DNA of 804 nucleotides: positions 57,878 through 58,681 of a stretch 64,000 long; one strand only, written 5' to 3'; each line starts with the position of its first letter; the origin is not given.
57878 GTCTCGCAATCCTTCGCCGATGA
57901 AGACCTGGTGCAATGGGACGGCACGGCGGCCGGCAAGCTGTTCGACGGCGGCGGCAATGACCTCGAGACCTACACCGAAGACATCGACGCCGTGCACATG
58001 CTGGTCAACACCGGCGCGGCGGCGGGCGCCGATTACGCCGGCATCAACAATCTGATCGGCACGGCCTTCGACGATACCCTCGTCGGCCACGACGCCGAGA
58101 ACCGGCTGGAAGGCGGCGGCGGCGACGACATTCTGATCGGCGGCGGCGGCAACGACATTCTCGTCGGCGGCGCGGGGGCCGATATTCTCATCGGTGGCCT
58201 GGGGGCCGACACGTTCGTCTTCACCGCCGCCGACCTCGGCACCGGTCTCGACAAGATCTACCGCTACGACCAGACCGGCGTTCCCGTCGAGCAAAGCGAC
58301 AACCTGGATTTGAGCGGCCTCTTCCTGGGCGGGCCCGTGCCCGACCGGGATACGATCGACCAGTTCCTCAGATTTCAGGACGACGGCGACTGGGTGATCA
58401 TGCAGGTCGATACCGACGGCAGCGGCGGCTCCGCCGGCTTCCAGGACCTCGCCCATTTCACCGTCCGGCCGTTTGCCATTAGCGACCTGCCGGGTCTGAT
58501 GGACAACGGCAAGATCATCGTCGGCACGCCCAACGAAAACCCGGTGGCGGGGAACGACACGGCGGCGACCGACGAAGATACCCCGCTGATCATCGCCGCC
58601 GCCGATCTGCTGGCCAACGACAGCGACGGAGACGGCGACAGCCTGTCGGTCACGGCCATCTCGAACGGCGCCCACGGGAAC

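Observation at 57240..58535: Internal copy of the C-terminal secretion module: the protein looks like two adhesin units fused head to tail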

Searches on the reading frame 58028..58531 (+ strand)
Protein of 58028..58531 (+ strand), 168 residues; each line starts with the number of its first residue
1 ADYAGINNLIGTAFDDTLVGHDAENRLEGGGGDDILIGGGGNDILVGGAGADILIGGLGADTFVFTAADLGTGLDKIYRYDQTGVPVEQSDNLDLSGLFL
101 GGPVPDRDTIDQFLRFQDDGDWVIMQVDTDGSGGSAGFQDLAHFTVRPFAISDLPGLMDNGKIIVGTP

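Call 75: predict_structure(alignment_id=A4)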
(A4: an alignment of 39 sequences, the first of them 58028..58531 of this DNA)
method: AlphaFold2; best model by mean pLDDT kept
length: 168 residues; sequences in the alignment: 39
mean_pLDDT: 91.0   pTM: 0.88
mean pLDDT of the five models: 91.0, 91.0, 90.6, 90.5, 90.3
residues with pLDDT >= 90: 126; 70-90: 33; 50-70: 7; < 50: 2
segments of 3 or more residues with pLDDT < 50: none
pLDDT, mean of each block of 10 residues (from residue 1): 76 98 96 97 97 96 96 96 72 95 92 93 94 85 90 89 84
secondary structure, 60 per line:
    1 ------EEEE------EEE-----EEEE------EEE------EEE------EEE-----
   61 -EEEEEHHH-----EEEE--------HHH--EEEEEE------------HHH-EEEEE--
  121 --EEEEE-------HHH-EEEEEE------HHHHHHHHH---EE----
elements in order: E7-10 E17-19 E25-28 E35-37 E44-46 E53-55 E62-66 E75-78 E92-97 E114-118 E123-127 E139-144 H151-159

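Call 77: fold_search(model_id=the predicted structure, library=pdb)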
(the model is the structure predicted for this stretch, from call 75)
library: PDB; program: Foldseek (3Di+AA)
matches with E <= 10: 204; with E <= 0.001: 40
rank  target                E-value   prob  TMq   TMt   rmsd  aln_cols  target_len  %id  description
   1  2ml1_MODEL_1_A        9.5e-07  1.00  0.61  0.66   5.3       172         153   30  Solution Structure of AlgE6R1 subunit from the Azotobacter vinelandii Mannuronan C5-epimerase (released 2014-10-01)
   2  2ml3_MODEL_1_A        1.9e-06  1.00  0.61  0.57   5.5       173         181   28  Solution Structure of AlgE6R3 subunit from the Azotobacter vinelandii Mannuronan C5-epimerase (released 2014-10-01)
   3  9p0c_A                6.3e-06  1.00  0.44  0.43  13.3       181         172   25  Crystal structure of Ca2+-bound RTX domain block V of adenylate cyclase toxin from Bordetella pertussis (released 2026-01-07)
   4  1srp                  7.1e-06  1.00  0.49  0.20   9.4       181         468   26  STRUCTURAL ANALYSIS OF SERRATIA PROTEASE (released 1995-02-14)
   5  1k7g                  8.3e-06  1.00  0.51  0.21   9.6       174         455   30  PrtC from Erwinia chrysanthemi (released 2002-10-19)
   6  2z8x                  8.8e-06  1.00  0.62  0.19   3.7       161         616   28  Crystal structure of extracellular lipase from Pseudomonas sp. MIS38 (released 2007-10-30)
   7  1omj                  8.8e-06  1.00  0.60  0.25   6.6       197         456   23  CRYSTAL STRUCTURE OF A PSYCHROPHILIC ALKALINE PROTEASE FROM PSEUDOMONAS TAC II 18 (released 2003-07-15)
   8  1go7                  1.0e-05  1.00  0.51  0.21   9.5       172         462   30  The metzincin's methionine: PrtC M226C-E189K double mutant (released 2002-10-17)
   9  1smp_A                1.1e-05  1.00  0.32  0.14  12.3       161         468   27  CRYSTAL STRUCTURE OF A COMPLEX BETWEEN SERRATIA MARCESCENS METALLO-PROTEASE AND AN INHIBITOR FROM ERWINIA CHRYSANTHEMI (released 1996-04-03)
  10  5cvw                  1.2e-05  1.00  0.48  0.53   9.3       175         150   23  CRYSTAL STRUCTURE OF RTX DOMAIN BLOCK V OF ADENYLATE CYCLASE TOXIN FROM BORDETELLA PERTUSSIS (released 2015-09-09)
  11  9p6c_B                1.4e-05  1.00  0.51  0.56   3.7       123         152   32  RTX domain block V of adenylate cyclase toxin with mutations D1533N, A1542N, D1560N, S1569N, D1587N, H1598N, H1608N (released 2025-12-24)
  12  1go8                  1.8e-05  1.00  0.47  0.19  10.6       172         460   29  The metzincin's methionine: PrtC M226L mutant (released 2002-10-17)
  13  1af0                  1.8e-05  1.00  0.44  0.18  10.6       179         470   25  SERRATIA PROTEASE IN COMPLEX WITH INHIBITOR (released 1998-03-25)
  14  9p6c_A                2.0e-05  1.00  0.44  0.46   7.6       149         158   27  RTX domain block V of adenylate cyclase toxin with mutations D1533N, A1542N, D1560N, S1569N, D1587N, H1598N, H1608N (released 2025-12-24)
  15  9p0c_B                2.0e-05  1.00  0.29  0.29  11.9       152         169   26  Crystal structure of Ca2+-bound RTX domain block V of adenylate cyclase toxin from Bordetella pertussis (released 2026-01-07)
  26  2ml2_MODEL_1_A        7.7e-05  1.00  0.58  0.60   5.2       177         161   30  Solution Structure of AlgE6R2 subunit from the Azotobacter vinelandii Mannuronan C5-epimerase (released 2014-10-01)
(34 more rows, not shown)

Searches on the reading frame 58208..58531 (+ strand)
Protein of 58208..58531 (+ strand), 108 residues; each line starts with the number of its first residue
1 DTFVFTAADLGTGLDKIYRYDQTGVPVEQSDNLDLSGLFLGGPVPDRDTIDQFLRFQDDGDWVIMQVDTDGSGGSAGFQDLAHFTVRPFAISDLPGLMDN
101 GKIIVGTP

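Call 27: search_protein_representatives(alignment_id=A2)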
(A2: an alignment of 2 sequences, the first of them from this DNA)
Query: 2 sequences, 108 profile positions. Proteins with E-value up to 0.001 (for the whole library): 244; up to 1e-10: 8; up to 1e-30: 1. The best 150 are listed.
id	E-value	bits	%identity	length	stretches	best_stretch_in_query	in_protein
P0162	4.6e-93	323.1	-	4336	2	1-108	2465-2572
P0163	2.4e-18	82.8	-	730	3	1-105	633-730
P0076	7.4e-18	81.2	-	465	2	1-105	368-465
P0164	4.8e-15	72.2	-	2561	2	1-104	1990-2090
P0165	1.2e-13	67.7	-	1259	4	1-84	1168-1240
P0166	7.4e-11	58.7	-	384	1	1-105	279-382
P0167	8.2e-11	58.6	-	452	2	1-101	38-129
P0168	8.4e-11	58.5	-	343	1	1-103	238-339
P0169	1.1e-10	58.2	-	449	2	1-87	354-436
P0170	3.5e-10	56.5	-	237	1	1-105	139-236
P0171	4.9e-10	56.1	-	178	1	1-103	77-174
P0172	4.9e-10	56.1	-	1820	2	1-105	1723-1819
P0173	1.2e-09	54.8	-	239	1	1-105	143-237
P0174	1.9e-09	54.1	-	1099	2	1-104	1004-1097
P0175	2.2e-09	54.0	-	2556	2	1-104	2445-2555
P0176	2.5e-09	53.8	-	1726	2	1-104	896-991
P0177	3.6e-09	53.3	-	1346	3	1-104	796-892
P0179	7.2e-09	52.3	-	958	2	1-75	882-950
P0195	2.4e-07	47.4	-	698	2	2-105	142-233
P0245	1.7e-05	41.5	-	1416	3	1-87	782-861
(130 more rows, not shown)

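Call 29: search_protein_families(library=pfam, proteins=[P0164, P0172, P0176, P0177, P0245, P0163], max_evalue=0.001)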
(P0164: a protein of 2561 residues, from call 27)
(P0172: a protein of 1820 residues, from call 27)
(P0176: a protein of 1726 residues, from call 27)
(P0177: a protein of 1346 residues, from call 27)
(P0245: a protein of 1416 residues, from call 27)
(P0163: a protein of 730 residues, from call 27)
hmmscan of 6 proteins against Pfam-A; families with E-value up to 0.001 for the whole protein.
P0164 (2561 aa): 3 families
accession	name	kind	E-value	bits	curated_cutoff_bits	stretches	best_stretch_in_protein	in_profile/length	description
PF03160.20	Calx-beta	-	1.2e-57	193.5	27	6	1418-1520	7-102/119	Calx-beta domain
PF00353.25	HemolysinCabind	-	2.4e-23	82.1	23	5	2232-2267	1-36/36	RTX calcium-binding nonapeptide repeat (4 copies)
PF13205.12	Big_5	-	1.3e-11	45.5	23.6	1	2100-2196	4-93/105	Bacterial Ig-like domain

P0172 (1820 aa): 6 families
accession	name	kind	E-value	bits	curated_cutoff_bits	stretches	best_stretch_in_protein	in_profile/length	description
PF00353.25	HemolysinCabind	-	2.9e-39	133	23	6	1691-1724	2-35/36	RTX calcium-binding nonapeptide repeat (4 copies)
PF17963.7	Big_9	-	1.1e-29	103.6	23.6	2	986-1080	1-88/89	Bacterial Ig domain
PF06594.17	HCBP_related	-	8.2e-28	96.5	21.4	2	1292-1323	9-39/42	Haemolysin-type calcium binding protein related domain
PF17892.7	Cadherin_5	-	3.7e-21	75.2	26.5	2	985-1082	1-97/98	Cadherin-like domain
PF17803.7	Cadherin_4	-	1.4e-16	61.2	25.1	2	977-1050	2-71/71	Bacterial cadherin-like domain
PF17886.7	ArsA_HSP20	-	0.00015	21.7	22.5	0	1272-1294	12-34/63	HSP20-like domain found in ArsA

P0176 (1726 aa): 5 families
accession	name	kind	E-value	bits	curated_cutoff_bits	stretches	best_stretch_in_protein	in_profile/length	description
PF00353.25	HemolysinCabind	-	7.4e-37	125.3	23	7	863-897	1-35/36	RTX calcium-binding nonapeptide repeat (4 copies)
PF06594.17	HCBP_related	-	1.2e-19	70.5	21.4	1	784-821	8-41/42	Haemolysin-type calcium binding protein related domain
PF17963.7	Big_9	-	1.5e-16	61.5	23.6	1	997-1092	1-89/89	Bacterial Ig domain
PF17892.7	Cadherin_5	-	4.1e-14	52.6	26.5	1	997-1094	2-98/98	Cadherin-like domain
PF17803.7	Cadherin_4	-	6.4e-09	36.6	25.1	1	996-1061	10-71/71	Bacterial cadherin-like domain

P0177 (1346 aa): 1 family
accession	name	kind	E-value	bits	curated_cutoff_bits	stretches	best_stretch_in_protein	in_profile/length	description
PF00353.25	HemolysinCabind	-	9.9e-93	303.9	23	18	206-239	2-35/36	RTX calcium-binding nonapeptide repeat (4 copies)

P0245 (1416 aa): 2 families
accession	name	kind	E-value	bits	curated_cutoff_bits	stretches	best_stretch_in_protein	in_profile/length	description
PF14312.12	FG-GAP_2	-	3e-78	258.3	23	6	529-572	6-49/49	FG-GAP repeat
PF00353.25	HemolysinCabind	-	8.7e-37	125.1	23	7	1286-1320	1-35/36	RTX calcium-binding nonapeptide repeat (4 copies)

P0163 (730 aa): 5 families
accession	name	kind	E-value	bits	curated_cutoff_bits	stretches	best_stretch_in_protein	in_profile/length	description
PF08787.18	Alginate_lyase2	-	5.3e-43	147.9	29.7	1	11-244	1-225/225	Alginate lyase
PF00353.25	HemolysinCabind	-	6.4e-25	87.2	23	4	582-617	1-36/36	RTX calcium-binding nonapeptide repeat (4 copies)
PF17963.7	Big_9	-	2.3e-18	67.3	23.6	1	261-356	1-89/89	Bacterial Ig domain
PF17892.7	Cadherin_5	-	1.8e-15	56.9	26.5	1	261-358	2-98/98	Cadherin-like domain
PF17803.7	Cadherin_4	-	4.7e-10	40.3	25.1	1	258-325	8-71/71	Bacterial cadherin-like domain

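Call 61: search_solved_structures(query=A2, max_evalue=1)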
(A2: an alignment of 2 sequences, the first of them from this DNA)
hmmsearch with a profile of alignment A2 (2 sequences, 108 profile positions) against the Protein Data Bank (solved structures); distinct sequences matched with E-value up to 1: 2.
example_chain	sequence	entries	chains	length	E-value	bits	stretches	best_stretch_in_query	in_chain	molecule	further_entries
4lzi_A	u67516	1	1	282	0.065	17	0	58-93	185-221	Multicystatin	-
7cle_A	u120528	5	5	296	0.58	14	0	29-81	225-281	Acid phosphatase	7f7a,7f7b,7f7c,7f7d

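Call 88: search_protein_families(library=ncbifam, proteins=[P0163, P0172, P0176, P0177, P0179, P0195], max_evalue=0.001)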
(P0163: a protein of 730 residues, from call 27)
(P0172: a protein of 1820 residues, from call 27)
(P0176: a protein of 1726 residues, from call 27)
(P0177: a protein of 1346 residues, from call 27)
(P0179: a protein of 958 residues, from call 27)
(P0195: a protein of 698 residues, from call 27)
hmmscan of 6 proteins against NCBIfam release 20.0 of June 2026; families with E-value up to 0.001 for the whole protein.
P0163 (730 aa): 10 families
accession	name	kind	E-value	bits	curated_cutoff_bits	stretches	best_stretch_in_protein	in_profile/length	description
NF046115.1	Ca_rpt_SMc04171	equivalog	4.7e-33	115.2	625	2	369-512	413-554/574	SMc04171 family calcium-binding repeat protein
NF053766.1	ZapA_metallo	exception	1.1e-28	100.6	940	2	582-671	334-424/483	ZapA family metalloprotease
TIGR03661.1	T1SS_VCA0849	domain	5.3e-28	98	17.6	2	647-717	1-73/91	type I secretion C-terminal target domain-containing protein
NF035945.1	Zn_serralysin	subfamily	2.2e-23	83.2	500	2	400-505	321-426/462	serralysin family metalloprotease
NF050046.1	PueAB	exception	1.3e-19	70.1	670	2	577-660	486-564/616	polyurethane esterase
NF033943.0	RTX_toxin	subfamily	3.1e-18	65.4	1000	2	566-665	730-825/930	RTX family hemolysin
NF045618.1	ABSDF2314_adhes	equivalog_domain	3.6e-17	62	975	2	423-519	562-661/681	ABSDF2314 family large adhesin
NF012211.1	tand_rpt_95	domain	5.3e-16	58.4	90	1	290-359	17-86/98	tandem-95 repeat protein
NF033203.1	entero_EhxA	exception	1.9e-13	49.5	2000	2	579-638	739-834/997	enterohemolysin EhxA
NF052454.1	BtaGlycanEglC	equivalog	3.8e-10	39.2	700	2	600-657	104-158/459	endo-1,3-1,4-beta-glycanase EglC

P0172 (1820 aa): 9 families
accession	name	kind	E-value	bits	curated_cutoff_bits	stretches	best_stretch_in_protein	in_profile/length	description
NF033943.0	RTX_toxin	subfamily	2.2e-54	185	1000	7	1071-1188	746-863/930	RTX family hemolysin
NF050046.1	PueAB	exception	1.6e-28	99.5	670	5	1095-1303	368-579/616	polyurethane esterase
NF033203.1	entero_EhxA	exception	1.6e-27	96.1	2000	4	722-798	721-795/997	enterohemolysin EhxA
NF012211.1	tand_rpt_95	domain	4e-26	90.8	90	2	897-995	1-97/98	tandem-95 repeat protein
NF053766.1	ZapA_metallo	exception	5.8e-24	85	940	2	735-831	335-432/483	ZapA family metalloprotease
NF052454.1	BtaGlycanEglC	equivalog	1.9e-23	83.1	700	3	1079-1181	93-198/459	endo-1,3-1,4-beta-glycanase EglC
NF035945.1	Zn_serralysin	subfamily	2.7e-23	82.9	500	3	1688-1758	330-402/462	serralysin family metalloprotease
NF046115.1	Ca_rpt_SMc04171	equivalog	1.2e-21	77.6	625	3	725-820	427-523/574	SMc04171 family calcium-binding repeat protein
TIGR03661.1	T1SS_VCA0849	domain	2.6e-12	47.8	17.6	2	1737-1804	1-72/91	type I secretion C-terminal target domain-containing protein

P0176 (1726 aa): 9 families
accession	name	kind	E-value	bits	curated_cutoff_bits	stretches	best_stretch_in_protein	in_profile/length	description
NF033943.0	RTX_toxin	subfamily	5.6e-47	160.5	1000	7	1099-1203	757-863/930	RTX family hemolysin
NF053766.1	ZapA_metallo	exception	1.8e-31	109.8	940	4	1580-1678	335-432/483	ZapA family metalloprotease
NF046115.1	Ca_rpt_SMc04171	equivalog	6.5e-30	104.8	625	3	643-947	253-537/574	SMc04171 family calcium-binding repeat protein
NF050046.1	PueAB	exception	6e-28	97.6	670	4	748-898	410-555/616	polyurethane esterase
NF035945.1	Zn_serralysin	subfamily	9.4e-21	74.5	500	1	1591-1677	326-411/462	serralysin family metalloprotease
TIGR03661.1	T1SS_VCA0849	domain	9.5e-20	71.6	17.6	2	1644-1703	1-65/91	type I secretion C-terminal target domain-containing protein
NF052454.1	BtaGlycanEglC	equivalog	5.5e-16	58.5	700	0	1096-1161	95-159/459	endo-1,3-1,4-beta-glycanase EglC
NF012211.1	tand_rpt_95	domain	4.4e-12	45.8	90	1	1027-1095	18-86/98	tandem-95 repeat protein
NF033203.1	entero_EhxA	exception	1.4e-11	43.3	2000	2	1096-1176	787-866/997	enterohemolysin EhxA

P0177 (1346 aa): 8 families
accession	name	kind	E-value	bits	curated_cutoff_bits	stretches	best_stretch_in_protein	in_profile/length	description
NF052454.1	BtaGlycanEglC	equivalog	8.8e-87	291.9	700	9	579-677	49-148/459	endo-1,3-1,4-beta-glycanase EglC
NF046115.1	Ca_rpt_SMc04171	equivalog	8e-72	243.2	625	7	740-964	276-494/574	SMc04171 family calcium-binding repeat protein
NF033943.0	RTX_toxin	subfamily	1.7e-56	192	1000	8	476-612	687-813/930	RTX family hemolysin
NF035945.1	Zn_serralysin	subfamily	1.5e-49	169.5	500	7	757-835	326-403/462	serralysin family metalloprotease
NF053766.1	ZapA_metallo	exception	4.7e-49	167.7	940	7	738-832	336-420/483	ZapA family metalloprotease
NF050046.1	PueAB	exception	9.8e-35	120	670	4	1097-1271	372-561/616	polyurethane esterase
NF033203.1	entero_EhxA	exception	1.1e-29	103.3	2000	5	5-93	778-868/997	enterohemolysin EhxA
TIGR03661.1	T1SS_VCA0849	domain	1.2e-27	96.9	17.6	3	1263-1333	1-73/91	type I secretion C-terminal target domain-containing protein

P0179 (958 aa): 9 families
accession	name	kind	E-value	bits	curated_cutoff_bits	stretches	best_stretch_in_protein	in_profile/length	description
NF033943.0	RTX_toxin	subfamily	1.5e-48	165.7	1000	6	206-308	672-839/930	RTX family hemolysin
NF046115.1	Ca_rpt_SMc04171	equivalog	1.4e-42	146.6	625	4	702-946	299-550/574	SMc04171 family calcium-binding repeat protein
NF035945.1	Zn_serralysin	subfamily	9.6e-39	133.8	500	5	349-435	318-405/462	serralysin family metalloprotease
NF050046.1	PueAB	exception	1.6e-36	125.9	670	4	95-323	374-602/616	polyurethane esterase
NF053766.1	ZapA_metallo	exception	5.9e-33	114.6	940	4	824-943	324-446/483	ZapA family metalloprotease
NF052454.1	BtaGlycanEglC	equivalog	3.2e-21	75.8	700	2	296-426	46-161/459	endo-1,3-1,4-beta-glycanase EglC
NF033203.1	entero_EhxA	exception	1.4e-19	69.8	2000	3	212-307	710-870/997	enterohemolysin EhxA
TIGR03661.1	T1SS_VCA0849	domain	2.8e-15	57.3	17.6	2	411-478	1-74/91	type I secretion C-terminal target domain-containing protein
NF012211.1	tand_rpt_95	domain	2.1e-12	46.8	90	1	527-594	19-86/98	tandem-95 repeat protein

P0195 (698 aa): 10 families
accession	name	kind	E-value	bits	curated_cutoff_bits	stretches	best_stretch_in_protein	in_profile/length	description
NF035945.1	Zn_serralysin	subfamily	3.8e-31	108.8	500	3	98-198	322-425/462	serralysin family metalloprotease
NF046115.1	Ca_rpt_SMc04171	equivalog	7.5e-31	107.9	625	3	12-187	352-533/574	SMc04171 family calcium-binding repeat protein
NF033943.0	RTX_toxin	subfamily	4.1e-30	104.7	1000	3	343-427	692-770/930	RTX family hemolysin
NF053766.1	ZapA_metallo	exception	2.5e-29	102.7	940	3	79-192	323-439/483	ZapA family metalloprotease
TIGR03661.1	T1SS_VCA0849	domain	4.8e-23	82.2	17.6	2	152-223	1-79/91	type I secretion C-terminal target domain-containing protein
NF033203.1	entero_EhxA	exception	2.3e-19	69.1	2000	3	343-427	725-802/997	enterohemolysin EhxA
NF050046.1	PueAB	exception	5.8e-13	48.1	670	3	99-158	373-559/616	polyurethane esterase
NF012211.1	tand_rpt_95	domain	8.8e-11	41.6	90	1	259-336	14-86/98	tandem-95 repeat protein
NF052454.1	BtaGlycanEglC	equivalog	1.4e-10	40.7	700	2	117-162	113-158/459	endo-1,3-1,4-beta-glycanase EglC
NF051884.1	ProteaseSapA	equivalog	0.00027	19.8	1200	0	325-376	308-359/644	protease SapA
